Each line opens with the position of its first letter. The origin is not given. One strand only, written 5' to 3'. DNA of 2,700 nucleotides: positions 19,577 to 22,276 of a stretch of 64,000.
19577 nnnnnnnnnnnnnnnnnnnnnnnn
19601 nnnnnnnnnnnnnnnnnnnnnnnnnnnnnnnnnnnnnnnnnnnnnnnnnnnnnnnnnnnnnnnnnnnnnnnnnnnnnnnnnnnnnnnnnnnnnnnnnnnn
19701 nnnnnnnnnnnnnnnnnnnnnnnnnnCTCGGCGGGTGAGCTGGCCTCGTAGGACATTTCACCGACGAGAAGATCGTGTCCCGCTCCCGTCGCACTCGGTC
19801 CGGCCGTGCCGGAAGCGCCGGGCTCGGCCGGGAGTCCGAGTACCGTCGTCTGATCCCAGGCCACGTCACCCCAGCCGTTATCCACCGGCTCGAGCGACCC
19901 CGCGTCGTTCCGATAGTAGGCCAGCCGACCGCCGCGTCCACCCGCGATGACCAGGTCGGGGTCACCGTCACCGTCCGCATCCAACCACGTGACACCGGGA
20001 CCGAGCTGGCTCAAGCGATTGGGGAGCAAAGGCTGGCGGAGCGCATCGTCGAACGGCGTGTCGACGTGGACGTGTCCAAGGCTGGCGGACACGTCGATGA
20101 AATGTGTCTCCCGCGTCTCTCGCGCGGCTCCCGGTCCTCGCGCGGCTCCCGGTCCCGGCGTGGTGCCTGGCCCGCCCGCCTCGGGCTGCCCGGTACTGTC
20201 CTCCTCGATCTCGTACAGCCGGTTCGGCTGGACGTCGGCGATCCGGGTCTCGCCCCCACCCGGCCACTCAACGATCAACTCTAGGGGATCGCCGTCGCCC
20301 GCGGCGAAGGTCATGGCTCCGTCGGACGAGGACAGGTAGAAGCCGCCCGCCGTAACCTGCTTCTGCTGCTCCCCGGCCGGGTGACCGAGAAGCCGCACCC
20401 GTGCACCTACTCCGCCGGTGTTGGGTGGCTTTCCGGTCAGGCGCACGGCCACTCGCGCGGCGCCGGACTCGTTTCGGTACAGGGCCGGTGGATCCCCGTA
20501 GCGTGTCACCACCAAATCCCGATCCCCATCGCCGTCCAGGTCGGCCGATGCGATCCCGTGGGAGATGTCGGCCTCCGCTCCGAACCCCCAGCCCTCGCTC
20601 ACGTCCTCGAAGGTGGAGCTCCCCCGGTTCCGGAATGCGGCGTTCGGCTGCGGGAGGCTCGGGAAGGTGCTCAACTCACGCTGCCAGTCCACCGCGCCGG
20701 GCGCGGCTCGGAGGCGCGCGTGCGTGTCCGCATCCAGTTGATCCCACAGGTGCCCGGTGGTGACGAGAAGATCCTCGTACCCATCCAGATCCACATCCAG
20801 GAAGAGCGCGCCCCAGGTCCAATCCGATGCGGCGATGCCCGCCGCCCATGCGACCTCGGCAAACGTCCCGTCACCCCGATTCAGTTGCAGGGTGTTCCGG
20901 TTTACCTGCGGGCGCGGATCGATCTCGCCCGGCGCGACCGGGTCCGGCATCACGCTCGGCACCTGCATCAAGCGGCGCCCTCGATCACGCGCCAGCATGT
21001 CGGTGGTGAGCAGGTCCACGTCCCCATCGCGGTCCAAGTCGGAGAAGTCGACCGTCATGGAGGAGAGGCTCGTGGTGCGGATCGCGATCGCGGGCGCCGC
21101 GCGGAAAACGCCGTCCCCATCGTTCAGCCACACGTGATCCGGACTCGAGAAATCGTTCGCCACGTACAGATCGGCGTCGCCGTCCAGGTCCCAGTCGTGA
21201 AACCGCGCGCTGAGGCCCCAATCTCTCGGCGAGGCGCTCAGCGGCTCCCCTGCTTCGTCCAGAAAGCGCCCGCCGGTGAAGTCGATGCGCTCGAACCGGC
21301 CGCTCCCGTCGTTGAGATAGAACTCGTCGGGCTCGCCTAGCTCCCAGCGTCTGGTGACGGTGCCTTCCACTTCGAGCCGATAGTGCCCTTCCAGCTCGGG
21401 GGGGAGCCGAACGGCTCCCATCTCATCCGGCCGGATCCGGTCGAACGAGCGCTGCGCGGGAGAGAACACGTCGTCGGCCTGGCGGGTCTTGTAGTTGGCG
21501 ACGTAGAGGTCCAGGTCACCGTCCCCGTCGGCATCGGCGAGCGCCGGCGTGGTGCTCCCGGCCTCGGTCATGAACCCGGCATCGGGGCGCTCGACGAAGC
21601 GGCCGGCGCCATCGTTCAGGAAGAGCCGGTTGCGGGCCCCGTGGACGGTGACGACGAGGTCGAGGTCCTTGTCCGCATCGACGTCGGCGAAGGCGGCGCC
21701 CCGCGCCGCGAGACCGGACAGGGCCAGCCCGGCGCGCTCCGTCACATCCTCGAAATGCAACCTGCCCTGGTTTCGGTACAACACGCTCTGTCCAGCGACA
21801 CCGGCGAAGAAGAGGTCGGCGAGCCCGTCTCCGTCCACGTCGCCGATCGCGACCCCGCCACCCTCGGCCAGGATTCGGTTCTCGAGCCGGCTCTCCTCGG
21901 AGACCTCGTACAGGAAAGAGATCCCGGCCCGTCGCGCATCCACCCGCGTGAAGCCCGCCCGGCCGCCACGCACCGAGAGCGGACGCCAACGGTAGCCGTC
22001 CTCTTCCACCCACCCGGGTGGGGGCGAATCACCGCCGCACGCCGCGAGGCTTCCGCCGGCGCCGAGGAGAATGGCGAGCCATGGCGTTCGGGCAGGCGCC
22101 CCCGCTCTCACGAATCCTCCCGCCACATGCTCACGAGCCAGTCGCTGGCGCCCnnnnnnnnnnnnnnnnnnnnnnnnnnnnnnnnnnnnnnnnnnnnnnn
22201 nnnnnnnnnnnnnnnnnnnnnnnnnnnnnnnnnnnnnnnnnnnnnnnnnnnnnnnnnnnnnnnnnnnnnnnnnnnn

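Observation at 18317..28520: Operon of an S9 peptidase followed by two giant double-unit CRTAC1-like FG-GAP/UnbV lipoproteins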

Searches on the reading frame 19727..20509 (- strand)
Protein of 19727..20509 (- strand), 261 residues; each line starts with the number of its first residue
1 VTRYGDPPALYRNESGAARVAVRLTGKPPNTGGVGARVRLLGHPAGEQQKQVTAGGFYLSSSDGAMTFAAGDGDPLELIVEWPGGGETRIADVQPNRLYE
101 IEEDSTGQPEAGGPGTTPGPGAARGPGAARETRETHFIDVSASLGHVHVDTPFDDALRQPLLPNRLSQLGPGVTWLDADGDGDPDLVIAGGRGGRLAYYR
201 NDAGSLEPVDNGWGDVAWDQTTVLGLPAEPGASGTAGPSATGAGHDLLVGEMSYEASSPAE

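Call 68: search_protein_representatives(protein=window:19727-20509:-)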
Query: 261 residues. Proteins with E-value up to 0.001 (for the whole library): 5464; up to 1e-10: 963; up to 1e-30: 166. The best 150 are listed.
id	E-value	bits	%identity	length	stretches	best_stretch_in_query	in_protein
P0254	2.1e-59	217.6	45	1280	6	1-261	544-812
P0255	5.2e-54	199.9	44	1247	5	6-229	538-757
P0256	2.3e-53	197.8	45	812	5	3-253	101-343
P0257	4.3e-52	193.6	42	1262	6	6-241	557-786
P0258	8.3e-52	192.7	43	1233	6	2-233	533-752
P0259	9.8e-51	189.2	45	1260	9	3-252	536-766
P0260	1.5e-50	188.6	45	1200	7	2-232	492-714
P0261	3.0e-49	184.3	44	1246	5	5-232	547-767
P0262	1.4e-48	182.2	44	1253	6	2-242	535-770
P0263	1.6e-48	181.9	41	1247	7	2-241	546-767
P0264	2.2e-48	181.5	44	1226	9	3-224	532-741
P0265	3.3e-48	180.9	42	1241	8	3-239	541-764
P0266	9.4e-48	179.4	45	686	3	3-230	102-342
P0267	2.1e-47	178.3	47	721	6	7-240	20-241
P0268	2.1e-47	178.2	50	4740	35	176-205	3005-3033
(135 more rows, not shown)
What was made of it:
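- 166 clusters at the 50% identity level match the inter-unit junction at E<=1e-30, mostly at residues ~520-800 of proteins of ~1,200-1,290 aa (call 68).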

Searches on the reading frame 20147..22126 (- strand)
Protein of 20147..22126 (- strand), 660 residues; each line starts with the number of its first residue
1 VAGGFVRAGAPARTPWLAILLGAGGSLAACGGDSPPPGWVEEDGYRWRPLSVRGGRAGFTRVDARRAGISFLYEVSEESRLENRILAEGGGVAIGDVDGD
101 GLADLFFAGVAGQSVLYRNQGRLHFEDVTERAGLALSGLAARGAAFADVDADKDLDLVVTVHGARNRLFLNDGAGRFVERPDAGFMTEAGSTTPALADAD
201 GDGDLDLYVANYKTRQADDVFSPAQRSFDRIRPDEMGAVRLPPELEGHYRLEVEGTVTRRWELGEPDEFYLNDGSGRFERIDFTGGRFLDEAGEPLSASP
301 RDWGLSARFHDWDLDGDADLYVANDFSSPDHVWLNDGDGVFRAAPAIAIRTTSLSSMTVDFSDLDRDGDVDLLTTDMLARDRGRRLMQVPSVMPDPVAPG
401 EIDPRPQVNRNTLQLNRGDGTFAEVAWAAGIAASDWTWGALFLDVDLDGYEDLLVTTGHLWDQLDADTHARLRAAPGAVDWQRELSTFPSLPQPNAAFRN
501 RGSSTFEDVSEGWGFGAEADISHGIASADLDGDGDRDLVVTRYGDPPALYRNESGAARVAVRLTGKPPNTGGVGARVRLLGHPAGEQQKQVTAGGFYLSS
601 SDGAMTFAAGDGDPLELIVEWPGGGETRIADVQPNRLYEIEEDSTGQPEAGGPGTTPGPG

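Call 15: search_protein_families(library=pfam, proteins=[window:20147-22126:-], max_evalue=0.01)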
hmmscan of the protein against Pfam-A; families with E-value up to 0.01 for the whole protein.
window:20147-22126:- (660 aa): 3 families
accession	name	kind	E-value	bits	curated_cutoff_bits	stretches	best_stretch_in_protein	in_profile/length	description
PF13517.12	FG-GAP_3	-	2.1e-47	160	26.9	5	148-209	1-61/61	FG-GAP-like repeat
PF01839.29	FG-GAP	-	7.9e-14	51.6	22.1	1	525-557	5-34/37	FG-GAP repeat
PF07593.17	UnbV_ASPIC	-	1.3e-09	38.2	23.4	1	572-638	1-67/68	ASPIC and UnbV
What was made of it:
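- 20207..22021 (-): g3 N-terminal unit. Half-protein scan: 5 FG-GAP_3 stretches, and UnbV_ASPIC at aa 572-638 (call 15).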
